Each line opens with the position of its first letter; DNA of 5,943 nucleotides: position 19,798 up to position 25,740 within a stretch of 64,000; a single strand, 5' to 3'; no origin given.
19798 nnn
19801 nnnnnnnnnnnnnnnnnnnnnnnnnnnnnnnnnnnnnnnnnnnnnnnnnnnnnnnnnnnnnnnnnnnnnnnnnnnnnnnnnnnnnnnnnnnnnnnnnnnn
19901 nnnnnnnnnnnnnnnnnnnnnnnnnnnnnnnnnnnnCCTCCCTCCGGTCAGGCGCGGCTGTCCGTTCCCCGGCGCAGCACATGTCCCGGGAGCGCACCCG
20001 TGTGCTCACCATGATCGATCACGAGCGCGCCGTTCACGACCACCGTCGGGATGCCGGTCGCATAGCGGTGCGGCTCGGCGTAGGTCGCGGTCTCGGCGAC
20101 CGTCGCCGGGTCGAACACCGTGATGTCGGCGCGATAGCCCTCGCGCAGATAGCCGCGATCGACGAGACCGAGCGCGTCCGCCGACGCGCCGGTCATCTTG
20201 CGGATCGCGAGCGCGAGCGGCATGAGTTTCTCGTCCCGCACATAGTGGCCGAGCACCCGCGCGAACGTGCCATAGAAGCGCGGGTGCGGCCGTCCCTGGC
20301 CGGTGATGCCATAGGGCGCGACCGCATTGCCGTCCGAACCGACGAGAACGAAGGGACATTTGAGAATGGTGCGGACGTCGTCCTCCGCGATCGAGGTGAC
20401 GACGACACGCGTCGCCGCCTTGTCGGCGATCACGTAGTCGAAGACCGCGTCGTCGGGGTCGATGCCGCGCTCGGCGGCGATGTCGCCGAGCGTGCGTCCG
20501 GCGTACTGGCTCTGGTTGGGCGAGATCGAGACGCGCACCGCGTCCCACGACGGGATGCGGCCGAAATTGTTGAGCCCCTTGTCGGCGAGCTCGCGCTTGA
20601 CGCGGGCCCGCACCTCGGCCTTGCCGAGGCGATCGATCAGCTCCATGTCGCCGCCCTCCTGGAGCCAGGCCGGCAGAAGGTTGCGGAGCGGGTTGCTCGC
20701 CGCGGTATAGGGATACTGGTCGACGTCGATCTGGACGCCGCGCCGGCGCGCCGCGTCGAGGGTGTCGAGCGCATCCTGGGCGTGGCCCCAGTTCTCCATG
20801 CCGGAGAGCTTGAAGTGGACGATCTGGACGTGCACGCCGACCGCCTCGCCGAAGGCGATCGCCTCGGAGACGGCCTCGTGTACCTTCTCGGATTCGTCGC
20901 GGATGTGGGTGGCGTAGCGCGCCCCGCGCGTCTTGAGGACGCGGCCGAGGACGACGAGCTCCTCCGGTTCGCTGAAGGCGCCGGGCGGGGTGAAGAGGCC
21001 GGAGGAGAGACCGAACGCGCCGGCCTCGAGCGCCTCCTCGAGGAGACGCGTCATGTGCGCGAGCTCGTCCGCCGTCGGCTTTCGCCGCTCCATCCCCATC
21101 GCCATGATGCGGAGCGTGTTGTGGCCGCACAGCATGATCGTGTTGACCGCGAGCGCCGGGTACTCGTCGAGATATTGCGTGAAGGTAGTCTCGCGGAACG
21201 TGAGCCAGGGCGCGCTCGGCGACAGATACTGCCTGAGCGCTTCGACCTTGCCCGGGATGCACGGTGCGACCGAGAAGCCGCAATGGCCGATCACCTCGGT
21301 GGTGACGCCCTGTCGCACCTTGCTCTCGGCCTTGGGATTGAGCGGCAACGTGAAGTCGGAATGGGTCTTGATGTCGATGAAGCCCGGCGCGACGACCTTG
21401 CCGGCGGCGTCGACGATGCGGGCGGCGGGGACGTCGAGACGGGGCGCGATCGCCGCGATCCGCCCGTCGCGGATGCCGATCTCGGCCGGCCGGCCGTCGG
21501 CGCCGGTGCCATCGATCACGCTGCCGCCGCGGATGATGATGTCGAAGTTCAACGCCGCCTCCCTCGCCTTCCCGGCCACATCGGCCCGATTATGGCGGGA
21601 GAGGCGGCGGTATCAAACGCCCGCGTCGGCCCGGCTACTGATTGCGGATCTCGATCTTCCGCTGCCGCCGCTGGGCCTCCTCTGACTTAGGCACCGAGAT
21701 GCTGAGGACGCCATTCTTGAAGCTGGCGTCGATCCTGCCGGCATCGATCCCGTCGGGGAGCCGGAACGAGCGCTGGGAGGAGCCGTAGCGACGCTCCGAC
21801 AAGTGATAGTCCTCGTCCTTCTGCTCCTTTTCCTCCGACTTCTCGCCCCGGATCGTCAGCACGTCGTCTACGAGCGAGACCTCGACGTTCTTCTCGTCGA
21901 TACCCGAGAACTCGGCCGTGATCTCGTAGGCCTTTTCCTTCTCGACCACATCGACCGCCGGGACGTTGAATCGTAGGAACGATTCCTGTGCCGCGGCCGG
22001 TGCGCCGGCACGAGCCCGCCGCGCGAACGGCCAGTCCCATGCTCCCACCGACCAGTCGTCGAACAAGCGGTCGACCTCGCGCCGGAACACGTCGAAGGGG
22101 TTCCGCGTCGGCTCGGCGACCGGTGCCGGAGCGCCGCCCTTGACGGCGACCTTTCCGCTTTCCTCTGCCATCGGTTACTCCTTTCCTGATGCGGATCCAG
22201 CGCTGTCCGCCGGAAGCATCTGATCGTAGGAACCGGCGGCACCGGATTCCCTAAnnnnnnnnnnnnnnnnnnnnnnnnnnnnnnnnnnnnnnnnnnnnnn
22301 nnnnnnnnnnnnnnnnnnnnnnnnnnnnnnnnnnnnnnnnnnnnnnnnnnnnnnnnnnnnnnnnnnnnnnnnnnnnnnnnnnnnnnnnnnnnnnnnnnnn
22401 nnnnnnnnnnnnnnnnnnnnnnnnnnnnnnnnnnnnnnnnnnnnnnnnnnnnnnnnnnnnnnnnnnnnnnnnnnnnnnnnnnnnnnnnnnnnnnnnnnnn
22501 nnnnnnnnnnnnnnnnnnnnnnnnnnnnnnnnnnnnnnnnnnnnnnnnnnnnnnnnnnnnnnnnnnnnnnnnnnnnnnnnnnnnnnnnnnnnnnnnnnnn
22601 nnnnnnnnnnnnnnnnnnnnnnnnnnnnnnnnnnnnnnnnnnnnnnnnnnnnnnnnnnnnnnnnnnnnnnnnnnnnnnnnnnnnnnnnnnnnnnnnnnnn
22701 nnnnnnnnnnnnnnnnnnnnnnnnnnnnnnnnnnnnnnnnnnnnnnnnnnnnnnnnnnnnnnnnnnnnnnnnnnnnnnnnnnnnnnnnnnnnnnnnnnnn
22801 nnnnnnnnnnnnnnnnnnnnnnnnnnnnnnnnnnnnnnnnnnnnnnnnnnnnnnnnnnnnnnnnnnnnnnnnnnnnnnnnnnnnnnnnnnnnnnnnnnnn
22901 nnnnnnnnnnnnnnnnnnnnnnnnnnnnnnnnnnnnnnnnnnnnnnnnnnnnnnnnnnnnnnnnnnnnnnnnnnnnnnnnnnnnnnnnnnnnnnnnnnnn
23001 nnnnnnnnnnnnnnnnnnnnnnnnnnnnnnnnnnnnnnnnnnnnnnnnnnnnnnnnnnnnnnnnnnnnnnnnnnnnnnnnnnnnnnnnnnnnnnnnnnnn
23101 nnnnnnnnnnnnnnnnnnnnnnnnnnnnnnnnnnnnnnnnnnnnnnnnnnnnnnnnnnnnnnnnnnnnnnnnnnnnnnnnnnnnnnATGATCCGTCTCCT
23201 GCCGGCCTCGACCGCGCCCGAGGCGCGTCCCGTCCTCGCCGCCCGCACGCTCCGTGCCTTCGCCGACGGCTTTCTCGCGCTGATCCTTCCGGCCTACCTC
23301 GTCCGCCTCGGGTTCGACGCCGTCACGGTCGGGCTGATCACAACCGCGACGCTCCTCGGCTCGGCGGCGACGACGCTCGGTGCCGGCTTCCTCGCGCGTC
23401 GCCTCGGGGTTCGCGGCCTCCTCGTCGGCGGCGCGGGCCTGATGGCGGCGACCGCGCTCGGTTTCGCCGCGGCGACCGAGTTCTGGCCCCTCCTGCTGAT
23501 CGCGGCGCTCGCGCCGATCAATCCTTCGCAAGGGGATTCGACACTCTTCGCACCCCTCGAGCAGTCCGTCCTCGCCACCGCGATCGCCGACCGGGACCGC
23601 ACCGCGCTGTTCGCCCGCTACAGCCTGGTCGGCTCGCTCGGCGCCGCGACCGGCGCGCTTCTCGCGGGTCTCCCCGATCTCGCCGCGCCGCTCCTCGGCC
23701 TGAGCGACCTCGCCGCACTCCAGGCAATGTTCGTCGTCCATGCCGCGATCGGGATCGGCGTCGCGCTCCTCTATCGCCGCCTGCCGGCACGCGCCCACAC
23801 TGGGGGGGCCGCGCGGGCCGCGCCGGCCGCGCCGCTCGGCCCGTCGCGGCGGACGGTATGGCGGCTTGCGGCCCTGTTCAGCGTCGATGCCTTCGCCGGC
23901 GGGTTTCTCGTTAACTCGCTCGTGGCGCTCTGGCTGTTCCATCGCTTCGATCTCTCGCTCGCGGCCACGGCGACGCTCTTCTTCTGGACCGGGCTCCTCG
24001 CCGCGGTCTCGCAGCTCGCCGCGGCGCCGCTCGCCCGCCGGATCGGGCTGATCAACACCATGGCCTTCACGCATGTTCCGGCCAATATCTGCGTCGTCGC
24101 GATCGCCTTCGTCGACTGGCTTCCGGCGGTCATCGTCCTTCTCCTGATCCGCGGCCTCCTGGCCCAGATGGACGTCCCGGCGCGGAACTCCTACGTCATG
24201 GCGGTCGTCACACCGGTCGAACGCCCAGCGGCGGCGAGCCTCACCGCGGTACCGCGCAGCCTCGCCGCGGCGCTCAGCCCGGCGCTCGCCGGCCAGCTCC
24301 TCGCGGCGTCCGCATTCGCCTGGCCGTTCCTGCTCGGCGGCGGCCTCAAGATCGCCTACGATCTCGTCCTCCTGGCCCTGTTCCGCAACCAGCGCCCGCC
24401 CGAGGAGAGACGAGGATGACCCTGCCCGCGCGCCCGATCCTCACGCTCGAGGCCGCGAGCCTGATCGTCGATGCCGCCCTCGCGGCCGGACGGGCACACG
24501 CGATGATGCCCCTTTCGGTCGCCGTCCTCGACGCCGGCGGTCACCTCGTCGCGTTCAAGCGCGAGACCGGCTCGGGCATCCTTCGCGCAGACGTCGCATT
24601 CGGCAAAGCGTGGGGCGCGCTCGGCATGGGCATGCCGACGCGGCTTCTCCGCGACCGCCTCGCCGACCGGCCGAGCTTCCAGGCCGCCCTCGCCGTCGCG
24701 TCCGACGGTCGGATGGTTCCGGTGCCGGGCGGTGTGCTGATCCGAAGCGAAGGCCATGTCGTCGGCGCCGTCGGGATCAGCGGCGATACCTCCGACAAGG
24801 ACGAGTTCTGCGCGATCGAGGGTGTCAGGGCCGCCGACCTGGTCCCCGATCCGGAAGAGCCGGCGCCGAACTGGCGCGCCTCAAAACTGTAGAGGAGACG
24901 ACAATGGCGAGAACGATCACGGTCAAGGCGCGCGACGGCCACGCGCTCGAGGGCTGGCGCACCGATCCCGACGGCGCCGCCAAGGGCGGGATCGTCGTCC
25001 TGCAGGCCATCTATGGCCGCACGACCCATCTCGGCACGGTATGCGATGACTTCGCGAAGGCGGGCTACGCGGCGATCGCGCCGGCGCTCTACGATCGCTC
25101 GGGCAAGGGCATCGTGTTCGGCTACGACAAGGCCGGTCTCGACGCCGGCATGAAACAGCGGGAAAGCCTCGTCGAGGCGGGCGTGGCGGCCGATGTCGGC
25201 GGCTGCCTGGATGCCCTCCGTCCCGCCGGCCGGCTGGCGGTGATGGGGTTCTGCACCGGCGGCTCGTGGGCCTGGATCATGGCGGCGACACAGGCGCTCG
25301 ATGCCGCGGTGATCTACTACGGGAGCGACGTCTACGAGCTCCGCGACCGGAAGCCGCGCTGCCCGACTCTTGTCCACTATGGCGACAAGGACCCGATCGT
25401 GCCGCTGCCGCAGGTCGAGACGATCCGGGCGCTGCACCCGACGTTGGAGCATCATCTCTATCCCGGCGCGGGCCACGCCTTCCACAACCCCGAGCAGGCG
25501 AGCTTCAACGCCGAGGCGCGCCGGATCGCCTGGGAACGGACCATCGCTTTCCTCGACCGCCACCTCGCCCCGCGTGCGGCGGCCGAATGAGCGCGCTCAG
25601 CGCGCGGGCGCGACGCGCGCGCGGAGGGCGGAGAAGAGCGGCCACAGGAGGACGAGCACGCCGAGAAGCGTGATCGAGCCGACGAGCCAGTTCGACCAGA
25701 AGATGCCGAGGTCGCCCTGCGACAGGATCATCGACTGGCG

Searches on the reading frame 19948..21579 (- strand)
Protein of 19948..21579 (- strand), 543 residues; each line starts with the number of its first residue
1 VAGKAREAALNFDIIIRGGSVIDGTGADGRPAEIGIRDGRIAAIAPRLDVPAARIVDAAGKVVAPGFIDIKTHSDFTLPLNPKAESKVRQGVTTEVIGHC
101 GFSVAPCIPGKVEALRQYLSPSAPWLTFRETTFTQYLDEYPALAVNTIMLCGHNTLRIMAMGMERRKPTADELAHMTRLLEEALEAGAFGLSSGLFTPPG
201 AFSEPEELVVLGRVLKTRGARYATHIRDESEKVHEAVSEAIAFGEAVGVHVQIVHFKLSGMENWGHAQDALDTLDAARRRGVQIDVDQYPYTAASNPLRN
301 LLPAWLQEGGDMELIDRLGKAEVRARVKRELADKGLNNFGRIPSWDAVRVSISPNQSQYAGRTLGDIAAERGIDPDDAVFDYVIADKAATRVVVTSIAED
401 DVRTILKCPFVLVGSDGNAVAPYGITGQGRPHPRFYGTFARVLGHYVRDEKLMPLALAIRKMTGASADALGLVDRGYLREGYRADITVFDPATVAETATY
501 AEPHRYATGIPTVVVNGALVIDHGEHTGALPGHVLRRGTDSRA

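Call 42: search_protein_families(library=pfam, proteins=[window:19948-21579:-], max_evalue=0.00001)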
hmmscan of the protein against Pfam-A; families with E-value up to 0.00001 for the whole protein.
window:19948-21579:- (543 aa): 2 families
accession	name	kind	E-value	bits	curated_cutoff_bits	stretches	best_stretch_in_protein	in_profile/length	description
PF07969.17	Amidohydro_3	-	5.8e-26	92.4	29.7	1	54-520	1-471/472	Amidohydrolase family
PF01979.26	Amidohydro_1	-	1.4e-09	38.1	25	0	442-501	272-323/345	Amidohydrolase family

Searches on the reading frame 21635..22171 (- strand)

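Call 42: search_protein_families(library=pfam, proteins=[window:21635-22171:-], max_evalue=0.00001)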
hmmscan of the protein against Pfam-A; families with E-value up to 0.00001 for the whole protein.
window:21635-22171:- (178 aa): 1 family
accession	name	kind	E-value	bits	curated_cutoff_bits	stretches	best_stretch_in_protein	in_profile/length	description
PF00011.27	HSP20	-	4.1e-26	91.5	20.8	1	74-175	1-101/102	Hsp20/alpha crystallin family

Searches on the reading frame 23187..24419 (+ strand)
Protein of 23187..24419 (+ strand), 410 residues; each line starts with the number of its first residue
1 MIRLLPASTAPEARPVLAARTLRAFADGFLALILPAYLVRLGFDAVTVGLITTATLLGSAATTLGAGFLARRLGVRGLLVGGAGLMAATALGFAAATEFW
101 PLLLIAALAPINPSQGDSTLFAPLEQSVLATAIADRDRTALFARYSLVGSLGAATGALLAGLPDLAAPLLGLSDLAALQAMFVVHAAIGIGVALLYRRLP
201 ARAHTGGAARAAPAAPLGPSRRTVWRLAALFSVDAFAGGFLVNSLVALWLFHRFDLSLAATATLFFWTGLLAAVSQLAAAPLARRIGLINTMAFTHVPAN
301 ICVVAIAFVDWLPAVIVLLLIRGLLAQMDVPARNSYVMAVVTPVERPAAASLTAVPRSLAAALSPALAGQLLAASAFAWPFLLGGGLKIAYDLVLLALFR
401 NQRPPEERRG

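Call 42: search_protein_families(library=pfam, proteins=[window:23187-24419:+], max_evalue=0.00001)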
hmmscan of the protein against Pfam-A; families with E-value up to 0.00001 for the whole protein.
window:23187-24419:+ (410 aa): 1 family
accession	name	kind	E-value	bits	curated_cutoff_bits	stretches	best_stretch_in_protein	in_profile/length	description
PF07690.21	MFS_1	-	6.5e-26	91.5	33.4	2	19-324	4-306/347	Major Facilitator Superfamily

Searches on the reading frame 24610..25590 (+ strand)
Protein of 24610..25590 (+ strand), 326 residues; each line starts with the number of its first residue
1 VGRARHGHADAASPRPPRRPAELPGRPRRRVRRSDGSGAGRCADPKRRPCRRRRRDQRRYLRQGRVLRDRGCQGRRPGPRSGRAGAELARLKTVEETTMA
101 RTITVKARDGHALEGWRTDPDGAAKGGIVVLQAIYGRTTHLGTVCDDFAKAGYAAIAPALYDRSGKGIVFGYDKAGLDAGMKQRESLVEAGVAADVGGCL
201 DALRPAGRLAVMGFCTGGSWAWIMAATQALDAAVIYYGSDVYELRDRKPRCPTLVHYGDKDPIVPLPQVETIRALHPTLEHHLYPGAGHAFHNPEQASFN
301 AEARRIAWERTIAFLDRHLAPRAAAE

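Call 56: search_protein_families(library=pfam, proteins=[window:24610-25590:+], max_evalue=0.0001)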
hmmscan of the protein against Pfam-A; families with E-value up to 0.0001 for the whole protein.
window:24610-25590:+ (326 aa): 1 family
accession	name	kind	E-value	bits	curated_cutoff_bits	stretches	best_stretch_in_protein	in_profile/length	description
PF01738.24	DLH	-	2.3e-37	129.1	21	1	117-318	5-216/217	Dienelactone hydrolase family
